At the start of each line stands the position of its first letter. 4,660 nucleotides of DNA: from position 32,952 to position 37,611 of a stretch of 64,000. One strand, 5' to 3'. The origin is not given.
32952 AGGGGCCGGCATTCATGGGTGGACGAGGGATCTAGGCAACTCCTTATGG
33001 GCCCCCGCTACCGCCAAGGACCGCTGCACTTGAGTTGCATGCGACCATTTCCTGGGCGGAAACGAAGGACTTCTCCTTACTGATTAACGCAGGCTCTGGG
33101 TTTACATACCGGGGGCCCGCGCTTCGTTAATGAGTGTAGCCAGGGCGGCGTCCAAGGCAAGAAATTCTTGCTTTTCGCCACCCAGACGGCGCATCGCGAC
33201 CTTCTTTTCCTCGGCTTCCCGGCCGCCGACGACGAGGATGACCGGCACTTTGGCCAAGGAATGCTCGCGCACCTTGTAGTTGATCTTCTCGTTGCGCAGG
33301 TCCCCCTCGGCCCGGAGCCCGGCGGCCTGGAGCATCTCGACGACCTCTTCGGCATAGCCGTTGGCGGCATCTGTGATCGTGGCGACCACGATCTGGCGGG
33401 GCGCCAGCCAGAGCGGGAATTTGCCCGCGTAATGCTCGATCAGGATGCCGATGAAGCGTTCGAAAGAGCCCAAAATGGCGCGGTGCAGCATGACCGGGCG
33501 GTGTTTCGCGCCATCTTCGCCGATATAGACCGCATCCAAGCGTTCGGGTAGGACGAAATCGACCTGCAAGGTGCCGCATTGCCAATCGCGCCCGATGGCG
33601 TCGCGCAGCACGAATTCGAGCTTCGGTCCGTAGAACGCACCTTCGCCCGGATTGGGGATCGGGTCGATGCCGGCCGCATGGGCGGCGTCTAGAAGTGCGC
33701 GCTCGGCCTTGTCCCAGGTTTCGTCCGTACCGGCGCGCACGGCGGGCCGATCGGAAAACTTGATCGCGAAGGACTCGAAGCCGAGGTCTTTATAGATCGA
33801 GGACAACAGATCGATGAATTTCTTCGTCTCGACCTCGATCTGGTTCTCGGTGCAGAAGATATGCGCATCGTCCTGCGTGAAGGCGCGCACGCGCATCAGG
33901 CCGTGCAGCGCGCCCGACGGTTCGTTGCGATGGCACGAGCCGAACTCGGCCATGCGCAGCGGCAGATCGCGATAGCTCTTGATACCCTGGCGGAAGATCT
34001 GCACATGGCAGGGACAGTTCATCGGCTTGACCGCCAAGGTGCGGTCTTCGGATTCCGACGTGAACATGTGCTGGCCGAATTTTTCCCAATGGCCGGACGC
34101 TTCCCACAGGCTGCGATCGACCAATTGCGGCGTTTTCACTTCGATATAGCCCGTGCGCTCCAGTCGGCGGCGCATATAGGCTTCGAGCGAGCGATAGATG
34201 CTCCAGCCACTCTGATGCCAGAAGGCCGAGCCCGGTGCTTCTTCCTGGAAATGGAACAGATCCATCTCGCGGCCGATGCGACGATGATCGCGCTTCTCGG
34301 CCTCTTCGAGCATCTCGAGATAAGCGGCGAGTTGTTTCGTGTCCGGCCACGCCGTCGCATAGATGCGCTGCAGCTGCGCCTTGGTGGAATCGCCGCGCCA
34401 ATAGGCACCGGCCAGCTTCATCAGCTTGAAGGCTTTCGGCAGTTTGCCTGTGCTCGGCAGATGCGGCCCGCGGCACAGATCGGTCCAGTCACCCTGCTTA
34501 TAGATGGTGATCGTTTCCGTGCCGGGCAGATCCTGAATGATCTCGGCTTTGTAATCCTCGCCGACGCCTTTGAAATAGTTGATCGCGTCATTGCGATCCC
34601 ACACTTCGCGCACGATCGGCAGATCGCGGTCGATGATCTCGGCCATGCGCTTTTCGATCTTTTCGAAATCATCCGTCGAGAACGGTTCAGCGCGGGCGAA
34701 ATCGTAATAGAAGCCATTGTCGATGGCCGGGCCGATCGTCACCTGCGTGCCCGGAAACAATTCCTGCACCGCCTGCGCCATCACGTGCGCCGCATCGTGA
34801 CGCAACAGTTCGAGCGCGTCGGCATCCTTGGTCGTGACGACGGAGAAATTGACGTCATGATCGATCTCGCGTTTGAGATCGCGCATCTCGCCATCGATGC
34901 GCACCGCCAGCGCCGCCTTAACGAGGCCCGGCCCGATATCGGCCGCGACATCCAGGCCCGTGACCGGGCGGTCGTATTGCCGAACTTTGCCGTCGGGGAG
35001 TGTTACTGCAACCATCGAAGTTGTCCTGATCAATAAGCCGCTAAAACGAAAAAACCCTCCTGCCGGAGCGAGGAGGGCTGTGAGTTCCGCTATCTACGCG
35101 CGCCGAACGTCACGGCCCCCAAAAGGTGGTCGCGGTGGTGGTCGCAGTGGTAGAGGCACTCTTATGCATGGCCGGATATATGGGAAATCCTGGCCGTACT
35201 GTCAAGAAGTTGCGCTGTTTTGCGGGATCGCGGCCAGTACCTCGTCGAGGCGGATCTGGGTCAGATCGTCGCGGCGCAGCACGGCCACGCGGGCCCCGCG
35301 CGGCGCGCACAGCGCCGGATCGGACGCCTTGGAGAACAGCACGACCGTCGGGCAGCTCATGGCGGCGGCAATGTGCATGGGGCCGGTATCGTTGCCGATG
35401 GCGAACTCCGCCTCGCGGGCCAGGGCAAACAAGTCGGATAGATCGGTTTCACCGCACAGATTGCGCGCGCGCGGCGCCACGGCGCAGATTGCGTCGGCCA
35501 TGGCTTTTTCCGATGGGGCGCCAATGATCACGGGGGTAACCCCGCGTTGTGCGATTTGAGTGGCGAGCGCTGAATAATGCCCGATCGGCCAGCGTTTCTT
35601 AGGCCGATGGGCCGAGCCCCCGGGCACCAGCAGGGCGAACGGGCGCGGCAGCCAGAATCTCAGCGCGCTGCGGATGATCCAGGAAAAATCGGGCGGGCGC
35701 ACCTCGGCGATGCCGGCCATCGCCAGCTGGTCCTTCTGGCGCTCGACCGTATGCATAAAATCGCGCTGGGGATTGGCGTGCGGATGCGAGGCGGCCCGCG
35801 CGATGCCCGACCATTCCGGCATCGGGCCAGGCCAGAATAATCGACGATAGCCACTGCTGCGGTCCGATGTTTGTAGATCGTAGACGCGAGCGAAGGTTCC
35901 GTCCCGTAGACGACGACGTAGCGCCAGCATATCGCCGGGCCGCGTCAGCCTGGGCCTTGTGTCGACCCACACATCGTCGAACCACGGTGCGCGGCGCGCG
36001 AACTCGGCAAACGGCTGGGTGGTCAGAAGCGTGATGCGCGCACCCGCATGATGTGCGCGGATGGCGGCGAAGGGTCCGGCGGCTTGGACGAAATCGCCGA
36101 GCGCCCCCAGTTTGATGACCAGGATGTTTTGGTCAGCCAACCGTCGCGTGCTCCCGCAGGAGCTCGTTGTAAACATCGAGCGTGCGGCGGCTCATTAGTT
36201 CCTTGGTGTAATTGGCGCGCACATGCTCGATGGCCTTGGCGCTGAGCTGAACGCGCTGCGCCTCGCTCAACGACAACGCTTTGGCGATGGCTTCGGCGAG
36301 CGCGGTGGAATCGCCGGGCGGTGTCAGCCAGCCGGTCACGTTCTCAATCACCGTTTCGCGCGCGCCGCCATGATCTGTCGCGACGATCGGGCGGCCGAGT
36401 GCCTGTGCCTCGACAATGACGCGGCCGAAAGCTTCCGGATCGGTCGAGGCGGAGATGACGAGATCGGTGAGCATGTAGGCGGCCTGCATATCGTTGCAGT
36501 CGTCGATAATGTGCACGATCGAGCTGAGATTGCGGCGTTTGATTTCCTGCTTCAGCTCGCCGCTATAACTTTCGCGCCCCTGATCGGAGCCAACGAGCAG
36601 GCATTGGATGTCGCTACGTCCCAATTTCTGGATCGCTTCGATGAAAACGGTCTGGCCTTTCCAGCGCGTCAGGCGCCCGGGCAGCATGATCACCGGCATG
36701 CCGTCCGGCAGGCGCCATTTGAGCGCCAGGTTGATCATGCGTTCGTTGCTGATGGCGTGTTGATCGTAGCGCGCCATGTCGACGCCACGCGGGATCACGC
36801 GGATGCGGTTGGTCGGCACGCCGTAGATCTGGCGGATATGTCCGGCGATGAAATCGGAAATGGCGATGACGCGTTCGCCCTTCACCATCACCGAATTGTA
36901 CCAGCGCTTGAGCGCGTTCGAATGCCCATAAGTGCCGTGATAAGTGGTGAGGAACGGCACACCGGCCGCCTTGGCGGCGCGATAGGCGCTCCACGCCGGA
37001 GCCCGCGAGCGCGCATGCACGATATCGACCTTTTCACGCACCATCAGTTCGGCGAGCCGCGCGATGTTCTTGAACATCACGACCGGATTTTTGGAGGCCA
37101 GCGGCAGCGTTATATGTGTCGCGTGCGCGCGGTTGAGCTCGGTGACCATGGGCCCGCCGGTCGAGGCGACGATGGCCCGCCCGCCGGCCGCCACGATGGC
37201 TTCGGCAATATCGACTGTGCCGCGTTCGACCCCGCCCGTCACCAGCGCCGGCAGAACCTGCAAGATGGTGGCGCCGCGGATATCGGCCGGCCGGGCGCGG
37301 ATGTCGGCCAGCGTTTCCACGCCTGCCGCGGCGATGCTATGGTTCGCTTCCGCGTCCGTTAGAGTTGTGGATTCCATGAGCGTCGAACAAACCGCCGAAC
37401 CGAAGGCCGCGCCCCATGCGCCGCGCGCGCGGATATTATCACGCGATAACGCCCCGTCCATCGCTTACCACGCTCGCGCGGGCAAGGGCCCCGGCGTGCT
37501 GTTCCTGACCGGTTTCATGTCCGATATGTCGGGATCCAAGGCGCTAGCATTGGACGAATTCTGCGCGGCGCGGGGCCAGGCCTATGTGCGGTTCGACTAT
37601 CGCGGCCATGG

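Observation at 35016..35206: Thr-codon leader peptide with terminator/antiterminator upstream of thrS (ribosome-mediated attenuation of a tRNA-synthetase gene)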

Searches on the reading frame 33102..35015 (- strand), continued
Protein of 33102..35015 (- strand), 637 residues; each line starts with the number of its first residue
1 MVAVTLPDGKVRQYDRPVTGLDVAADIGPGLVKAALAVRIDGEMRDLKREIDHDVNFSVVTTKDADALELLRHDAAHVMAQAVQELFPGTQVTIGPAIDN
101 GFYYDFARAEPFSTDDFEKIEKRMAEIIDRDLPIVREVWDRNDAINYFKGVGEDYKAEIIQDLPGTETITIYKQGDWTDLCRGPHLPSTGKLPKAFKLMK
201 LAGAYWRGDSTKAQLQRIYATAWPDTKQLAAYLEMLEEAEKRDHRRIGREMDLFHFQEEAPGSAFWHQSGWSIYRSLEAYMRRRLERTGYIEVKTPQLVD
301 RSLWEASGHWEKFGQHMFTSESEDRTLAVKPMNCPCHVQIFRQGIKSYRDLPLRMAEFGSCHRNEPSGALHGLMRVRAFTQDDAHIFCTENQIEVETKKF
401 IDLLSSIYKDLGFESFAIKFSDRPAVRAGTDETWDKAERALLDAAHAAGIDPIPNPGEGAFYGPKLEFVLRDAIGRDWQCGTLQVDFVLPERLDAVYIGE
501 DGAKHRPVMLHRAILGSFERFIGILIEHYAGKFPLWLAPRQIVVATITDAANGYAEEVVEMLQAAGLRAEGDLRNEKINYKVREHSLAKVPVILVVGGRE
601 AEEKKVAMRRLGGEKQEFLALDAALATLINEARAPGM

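Call 65: search_protein_families(library=pfam, proteins=[window:33105-35015:-])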
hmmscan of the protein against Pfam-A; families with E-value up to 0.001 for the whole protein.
window:33105-35015:- (637 aa): 4 families
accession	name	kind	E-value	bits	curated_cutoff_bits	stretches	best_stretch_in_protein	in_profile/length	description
PF00587.30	tRNA-synt_2b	-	2.4e-49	168.2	29.3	1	319-529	2-179/179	tRNA synthetase class II core domain (G, H, P, S and T)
PF03129.25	HGTP_anticodon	-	5.4e-19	68.6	21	1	541-629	1-92/94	Anticodon binding domain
PF07973.19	tRNA_SAD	-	1.8e-15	57.1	24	1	169-219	1-44/44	Threonyl and Alanyl tRNA synthetase second additional domain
PF02824.27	TGS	-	4.6e-09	36.6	22.2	1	3-55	2-54/60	TGS domain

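Call 73: find_encoding_contigs(protein=P0001, flank=600, max_places=6)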
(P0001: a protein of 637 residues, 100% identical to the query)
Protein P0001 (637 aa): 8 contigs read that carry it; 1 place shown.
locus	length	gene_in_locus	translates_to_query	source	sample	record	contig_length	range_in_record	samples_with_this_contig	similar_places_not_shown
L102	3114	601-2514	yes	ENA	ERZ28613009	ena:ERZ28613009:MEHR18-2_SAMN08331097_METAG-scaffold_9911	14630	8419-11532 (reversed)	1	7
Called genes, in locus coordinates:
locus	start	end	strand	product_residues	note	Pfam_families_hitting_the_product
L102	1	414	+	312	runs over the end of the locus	PF01075:Glyco_transf_9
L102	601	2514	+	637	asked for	PF02824:TGS, PF07973:tRNA_SAD, PF00587:tRNA-synt_2b, PF03129:HGTP_anticodon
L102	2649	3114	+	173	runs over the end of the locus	PF05198:IF3_N, PF00707:IF3_C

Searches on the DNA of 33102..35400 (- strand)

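Call 4: search_rna_families(source=window, start=34900, end=35400, threshold=evalue, max_evalue=10, show_alignments=3)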
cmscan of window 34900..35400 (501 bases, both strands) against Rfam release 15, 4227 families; matches with E-value up to 10: 1.
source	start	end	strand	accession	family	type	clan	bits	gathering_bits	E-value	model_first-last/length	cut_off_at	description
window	35330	35376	+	RF03143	S15-Halobacteria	Cis-reg; leader;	CL00121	14.1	49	5.3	1-66/66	no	S15-Halobacteria ribosomal protein leader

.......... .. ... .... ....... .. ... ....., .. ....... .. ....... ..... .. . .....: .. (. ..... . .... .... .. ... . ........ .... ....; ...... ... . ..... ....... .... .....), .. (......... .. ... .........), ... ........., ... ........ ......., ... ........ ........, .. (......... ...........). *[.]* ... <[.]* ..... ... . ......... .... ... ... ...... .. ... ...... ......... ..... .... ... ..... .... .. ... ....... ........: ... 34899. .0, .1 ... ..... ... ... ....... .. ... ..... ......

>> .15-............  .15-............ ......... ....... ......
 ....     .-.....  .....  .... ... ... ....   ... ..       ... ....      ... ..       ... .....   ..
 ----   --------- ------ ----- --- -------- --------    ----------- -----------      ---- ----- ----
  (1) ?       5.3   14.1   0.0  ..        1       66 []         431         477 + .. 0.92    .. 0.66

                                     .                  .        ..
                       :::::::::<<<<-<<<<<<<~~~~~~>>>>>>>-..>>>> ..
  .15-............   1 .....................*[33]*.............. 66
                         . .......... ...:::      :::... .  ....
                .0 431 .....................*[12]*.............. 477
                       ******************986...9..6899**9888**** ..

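Call 56: build_rna_model(alignment_id=A1, structure=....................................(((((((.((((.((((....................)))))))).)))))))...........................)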
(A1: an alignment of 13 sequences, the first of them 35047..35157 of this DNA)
Model R1 built from alignment A1 (13 sequences, 116 columns); structure: as given.
model positions 112; base pairs 15; branch points 0; effective number of sequences 3.68; information 0.59 bits per position. Calibrated on 0.2 Mb of random sequence (short: E-values are rough).
structure used (alignment columns):
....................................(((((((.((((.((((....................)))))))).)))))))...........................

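Call 57: search_with_rna_model(model_id=R1, sources=[window, L081, L082, L083, L085, L086, L087, L088, L090, L091, L093, L096, L100, L097, L101], max_evalue=0.01, make_alignment=true)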
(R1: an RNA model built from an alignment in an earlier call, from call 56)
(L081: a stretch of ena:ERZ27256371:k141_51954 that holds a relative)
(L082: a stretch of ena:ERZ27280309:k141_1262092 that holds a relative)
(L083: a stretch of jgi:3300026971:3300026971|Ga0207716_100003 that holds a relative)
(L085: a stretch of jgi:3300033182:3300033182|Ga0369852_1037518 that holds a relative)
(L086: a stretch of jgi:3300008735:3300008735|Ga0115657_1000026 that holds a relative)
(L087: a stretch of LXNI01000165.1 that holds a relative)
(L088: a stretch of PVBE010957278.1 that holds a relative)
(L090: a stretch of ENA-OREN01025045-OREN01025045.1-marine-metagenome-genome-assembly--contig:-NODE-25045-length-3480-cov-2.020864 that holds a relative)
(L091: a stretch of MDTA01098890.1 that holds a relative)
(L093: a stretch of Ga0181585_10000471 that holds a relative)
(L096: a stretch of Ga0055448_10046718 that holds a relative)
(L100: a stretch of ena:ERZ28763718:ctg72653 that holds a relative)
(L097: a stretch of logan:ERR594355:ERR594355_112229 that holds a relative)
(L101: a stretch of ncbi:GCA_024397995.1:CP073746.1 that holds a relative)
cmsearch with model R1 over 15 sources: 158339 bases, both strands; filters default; matches with E-value up to 0.01: 13.
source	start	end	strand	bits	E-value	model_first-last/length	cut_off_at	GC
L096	819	929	+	106.1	1.5e-21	1-112/112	no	0.68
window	35047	35157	-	105.2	2.4e-21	1-112/112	no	0.65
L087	9031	9142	-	104.3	3.7e-21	1-112/112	no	0.65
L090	496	608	-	99.6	3.9e-20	1-112/112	no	0.51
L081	2340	2453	+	99.2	4.9e-20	1-112/112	no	0.67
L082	2366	2475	+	97.5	1.1e-19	1-112/112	no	0.65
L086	1334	1445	+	97.1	1.4e-19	1-112/112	no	0.52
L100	1351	1459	+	95.8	2.7e-19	1-112/112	no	0.64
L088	7202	7314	+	94.6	4.9e-19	1-112/112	no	0.48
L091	7064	7176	+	80.6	6e-16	1-112/112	no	0.64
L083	2335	2444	+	77.2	3.4e-15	1-112/112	no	0.65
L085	1370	1478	+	73.2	2.6e-14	1-112/112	no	0.6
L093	2783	2889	-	72.7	3.4e-14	1-112/112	no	0.68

Alignment A3: 13 matches aligned to the model, 116 columns, each read 5' to 3' on its own strand. Consensus structure (alignment columns), stored with it:
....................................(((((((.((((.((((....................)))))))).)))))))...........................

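Call 58: search_with_rna_model(model_id=R1, sources=[L001, L002, L003, L004, L005, L006, L007, L008, L009, L010, L011, L012, L013, L014, L015, L016, L017, L018, L019, L020, L021, L022, L023, L024, L025, L026, L027, L028, L029, L030, L031, L032, L033, L034, L035, L036, L037, L038, L039, L040, L041, L042, L043, L044, L045, L046, L047, L048, L049, L050, L051, L052, L053, L054, L055, L056, L057, L058, L059, L060, L061, L062, L063, L064, L065, L066, L067, L068, L069, L070, L071, L072, L073, L074, L075, L076, L077, L078, L079, L080], max_evalue=1)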
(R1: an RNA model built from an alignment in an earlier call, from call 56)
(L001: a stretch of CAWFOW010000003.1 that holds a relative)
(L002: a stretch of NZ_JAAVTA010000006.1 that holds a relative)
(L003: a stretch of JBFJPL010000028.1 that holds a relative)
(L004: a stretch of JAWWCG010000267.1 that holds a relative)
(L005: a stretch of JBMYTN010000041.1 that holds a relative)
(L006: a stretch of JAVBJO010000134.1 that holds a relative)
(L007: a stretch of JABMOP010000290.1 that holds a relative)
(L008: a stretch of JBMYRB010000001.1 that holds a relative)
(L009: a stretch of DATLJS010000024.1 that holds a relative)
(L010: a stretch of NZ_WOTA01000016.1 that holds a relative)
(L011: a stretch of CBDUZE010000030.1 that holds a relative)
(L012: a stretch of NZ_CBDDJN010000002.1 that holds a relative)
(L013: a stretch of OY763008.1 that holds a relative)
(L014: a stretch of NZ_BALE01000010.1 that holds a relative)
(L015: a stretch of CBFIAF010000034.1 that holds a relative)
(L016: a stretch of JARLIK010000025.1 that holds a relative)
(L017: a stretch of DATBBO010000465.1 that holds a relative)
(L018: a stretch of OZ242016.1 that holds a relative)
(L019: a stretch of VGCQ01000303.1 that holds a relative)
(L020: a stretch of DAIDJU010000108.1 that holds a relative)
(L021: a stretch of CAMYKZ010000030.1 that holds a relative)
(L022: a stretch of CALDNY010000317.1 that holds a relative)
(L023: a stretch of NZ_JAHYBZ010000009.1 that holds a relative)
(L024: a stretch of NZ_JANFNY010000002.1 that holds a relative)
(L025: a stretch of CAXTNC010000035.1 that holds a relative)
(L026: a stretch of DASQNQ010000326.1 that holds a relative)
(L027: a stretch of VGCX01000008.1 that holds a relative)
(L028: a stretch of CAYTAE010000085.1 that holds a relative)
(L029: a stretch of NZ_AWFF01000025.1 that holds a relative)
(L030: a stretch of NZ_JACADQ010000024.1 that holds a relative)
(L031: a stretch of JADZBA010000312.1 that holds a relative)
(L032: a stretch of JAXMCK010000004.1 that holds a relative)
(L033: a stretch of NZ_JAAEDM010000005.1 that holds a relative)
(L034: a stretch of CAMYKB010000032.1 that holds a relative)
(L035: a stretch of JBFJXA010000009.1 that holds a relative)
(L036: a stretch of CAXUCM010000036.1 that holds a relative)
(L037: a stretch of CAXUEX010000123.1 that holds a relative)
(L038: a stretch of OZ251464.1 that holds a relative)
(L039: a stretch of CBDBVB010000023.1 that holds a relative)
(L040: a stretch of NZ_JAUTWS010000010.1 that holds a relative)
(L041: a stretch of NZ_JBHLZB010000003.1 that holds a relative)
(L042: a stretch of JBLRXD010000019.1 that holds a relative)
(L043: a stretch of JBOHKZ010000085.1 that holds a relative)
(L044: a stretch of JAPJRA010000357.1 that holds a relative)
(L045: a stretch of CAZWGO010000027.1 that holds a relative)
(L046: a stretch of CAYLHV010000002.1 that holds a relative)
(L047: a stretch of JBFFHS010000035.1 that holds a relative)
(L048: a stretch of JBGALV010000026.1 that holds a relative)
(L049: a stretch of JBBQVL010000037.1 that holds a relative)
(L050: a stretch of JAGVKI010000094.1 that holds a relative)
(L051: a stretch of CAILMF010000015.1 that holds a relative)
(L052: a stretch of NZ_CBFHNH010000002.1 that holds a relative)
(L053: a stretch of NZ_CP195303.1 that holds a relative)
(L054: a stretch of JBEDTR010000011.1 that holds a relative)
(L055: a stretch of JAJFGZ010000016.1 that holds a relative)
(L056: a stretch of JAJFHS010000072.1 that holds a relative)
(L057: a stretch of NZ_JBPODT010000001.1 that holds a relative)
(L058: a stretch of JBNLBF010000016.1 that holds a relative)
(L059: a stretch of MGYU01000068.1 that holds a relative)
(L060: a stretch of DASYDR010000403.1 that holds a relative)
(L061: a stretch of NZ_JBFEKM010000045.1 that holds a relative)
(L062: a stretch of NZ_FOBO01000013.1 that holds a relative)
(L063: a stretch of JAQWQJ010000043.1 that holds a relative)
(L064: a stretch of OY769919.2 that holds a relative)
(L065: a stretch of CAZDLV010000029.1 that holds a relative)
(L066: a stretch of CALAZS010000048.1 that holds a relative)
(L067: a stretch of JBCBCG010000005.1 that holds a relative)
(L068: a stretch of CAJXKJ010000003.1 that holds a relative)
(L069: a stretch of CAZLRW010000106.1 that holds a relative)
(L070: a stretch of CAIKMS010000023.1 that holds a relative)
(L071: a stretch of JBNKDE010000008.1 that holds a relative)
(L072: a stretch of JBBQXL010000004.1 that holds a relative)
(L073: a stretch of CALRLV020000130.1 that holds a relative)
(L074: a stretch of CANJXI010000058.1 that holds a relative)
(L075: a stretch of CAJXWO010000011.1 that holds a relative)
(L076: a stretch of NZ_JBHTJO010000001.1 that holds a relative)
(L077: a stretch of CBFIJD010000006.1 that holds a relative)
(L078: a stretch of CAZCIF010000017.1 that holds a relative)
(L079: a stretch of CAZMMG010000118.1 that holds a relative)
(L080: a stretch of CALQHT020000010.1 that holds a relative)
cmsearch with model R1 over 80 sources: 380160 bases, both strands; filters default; matches with E-value up to 1: 1.
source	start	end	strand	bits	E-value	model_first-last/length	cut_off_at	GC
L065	2779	2865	-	14.5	0.52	1-112/112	no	0.59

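Call 74: search_rna_families(sources=[L081, L082, L083, L085, L086, L087, L088, L090, L091, L093, L096, L100], threshold=gathering)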
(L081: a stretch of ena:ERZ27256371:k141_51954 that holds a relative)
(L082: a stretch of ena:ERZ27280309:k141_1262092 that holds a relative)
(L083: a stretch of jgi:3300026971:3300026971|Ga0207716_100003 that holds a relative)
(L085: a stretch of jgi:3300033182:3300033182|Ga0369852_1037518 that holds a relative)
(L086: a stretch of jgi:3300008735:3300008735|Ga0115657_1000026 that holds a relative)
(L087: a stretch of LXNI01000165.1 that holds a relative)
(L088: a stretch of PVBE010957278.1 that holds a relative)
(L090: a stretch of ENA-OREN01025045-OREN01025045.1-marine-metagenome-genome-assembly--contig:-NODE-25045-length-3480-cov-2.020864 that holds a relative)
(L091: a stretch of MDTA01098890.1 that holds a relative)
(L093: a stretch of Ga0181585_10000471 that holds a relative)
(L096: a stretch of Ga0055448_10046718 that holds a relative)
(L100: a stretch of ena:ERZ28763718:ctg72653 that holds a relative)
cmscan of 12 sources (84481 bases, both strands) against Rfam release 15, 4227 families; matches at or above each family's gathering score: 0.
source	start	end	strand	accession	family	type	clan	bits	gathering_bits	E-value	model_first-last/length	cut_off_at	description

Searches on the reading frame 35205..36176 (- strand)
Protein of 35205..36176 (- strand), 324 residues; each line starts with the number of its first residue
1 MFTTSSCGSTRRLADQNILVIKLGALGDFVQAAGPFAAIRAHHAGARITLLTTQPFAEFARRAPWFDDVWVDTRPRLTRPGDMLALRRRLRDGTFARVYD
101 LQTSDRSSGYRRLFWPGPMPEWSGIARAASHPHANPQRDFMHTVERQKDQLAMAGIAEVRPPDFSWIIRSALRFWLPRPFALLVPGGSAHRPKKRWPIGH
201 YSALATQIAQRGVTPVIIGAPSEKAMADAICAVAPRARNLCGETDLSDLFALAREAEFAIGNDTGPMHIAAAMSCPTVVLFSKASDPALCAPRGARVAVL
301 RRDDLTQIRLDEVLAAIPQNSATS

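Call 65: search_protein_families(library=pfam, proteins=[window:35205-36176:-])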
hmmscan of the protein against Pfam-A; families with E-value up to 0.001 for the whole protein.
window:35205-36176:- (324 aa): 1 family
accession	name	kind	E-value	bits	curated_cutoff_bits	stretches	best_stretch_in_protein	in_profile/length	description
PF01075.23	Glyco_transf_9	-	1.3e-27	97.1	22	1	85-302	3-229/247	Glycosyltransferase family 9 (heptosyltransferase)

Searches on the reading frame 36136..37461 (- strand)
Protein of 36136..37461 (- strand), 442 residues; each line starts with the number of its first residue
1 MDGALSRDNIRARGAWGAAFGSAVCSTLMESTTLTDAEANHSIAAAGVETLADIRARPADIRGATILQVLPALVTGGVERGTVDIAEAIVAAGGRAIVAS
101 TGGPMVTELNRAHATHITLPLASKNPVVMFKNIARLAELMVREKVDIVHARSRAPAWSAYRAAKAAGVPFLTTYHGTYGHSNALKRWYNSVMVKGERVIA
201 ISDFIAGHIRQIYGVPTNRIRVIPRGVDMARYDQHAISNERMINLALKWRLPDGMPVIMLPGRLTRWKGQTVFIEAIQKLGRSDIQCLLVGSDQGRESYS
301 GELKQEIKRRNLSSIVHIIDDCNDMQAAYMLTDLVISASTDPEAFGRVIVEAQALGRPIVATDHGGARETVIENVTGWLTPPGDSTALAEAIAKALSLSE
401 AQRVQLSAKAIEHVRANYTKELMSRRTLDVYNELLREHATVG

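Call 65: search_protein_families(library=pfam, proteins=[window:36136-37461:-])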
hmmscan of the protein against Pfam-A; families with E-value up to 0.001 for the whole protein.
window:36136-37461:- (442 aa): 7 families
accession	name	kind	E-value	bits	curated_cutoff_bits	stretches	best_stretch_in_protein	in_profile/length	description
PF13439.12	Glyco_transf_4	-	5.9e-35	121.2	28.5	1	76-231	2-170/170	Glycosyltransferase Family 4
PF00534.26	Glycos_transf_1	-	5.8e-32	111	26.4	1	249-410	9-169/172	Glycosyl transferases group 1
PF13692.12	Glyco_trans_1_4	-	3.1e-28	99.2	27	1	256-396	2-140/142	Glycosyl transferases group 1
PF13579.12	Glyco_trans_4_4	-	1.2e-18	68.4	29.7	1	76-226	1-158/158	Glycosyl transferase 4-like domain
PF13477.12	Glyco_trans_4_2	-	5.3e-07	30.3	23.4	1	89-185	20-119/139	Glycosyl transferase 4-like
PF20706.3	GT4-conflict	-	5.2e-06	26.1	26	1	252-422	194-362/385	Family 4 Glycosyltransferase in conflict systems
PF09890.14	DUF2117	-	0.00095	18.7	25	0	259-325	184-250/325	Uncharacterized protein conserved in archaea (DUF2117)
